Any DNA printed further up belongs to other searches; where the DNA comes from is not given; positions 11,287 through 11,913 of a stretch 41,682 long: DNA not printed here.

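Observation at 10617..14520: Operon of unrecognisable small helical proteins next to essC defines two paralogous families (A and B) that are also fused to larger proteins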

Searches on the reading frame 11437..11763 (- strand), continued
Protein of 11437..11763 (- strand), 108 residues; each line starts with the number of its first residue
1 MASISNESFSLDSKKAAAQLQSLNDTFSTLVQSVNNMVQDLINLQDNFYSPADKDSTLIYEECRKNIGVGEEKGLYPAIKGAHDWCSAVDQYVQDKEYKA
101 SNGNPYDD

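Call 94: search_protein_families(library=pfam, proteins=[L001:3014-4069:+, L001:4188-5336:+, L011:6740-8923:+], max_evalue=0.01)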
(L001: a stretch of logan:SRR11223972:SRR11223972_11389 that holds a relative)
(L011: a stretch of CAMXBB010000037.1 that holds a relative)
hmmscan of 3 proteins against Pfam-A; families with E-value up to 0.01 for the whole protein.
L001:3014-4069:+ (351 aa): 0 families

L001:4188-5336:+ (382 aa): 1 family
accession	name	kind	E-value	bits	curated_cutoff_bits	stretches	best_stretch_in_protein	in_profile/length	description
PF07486.17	Hydrolase_2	-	0.00015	22.8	27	1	284-359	3-71/100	Cell Wall Hydrolase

L011:6740-8923:+ (727 aa): 1 family
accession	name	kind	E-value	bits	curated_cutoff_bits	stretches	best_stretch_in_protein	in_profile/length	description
PF08984.16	DUF1858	-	0.0022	18.5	32.2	0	513-540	5-30/59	Domain of unknown function (DUF1858)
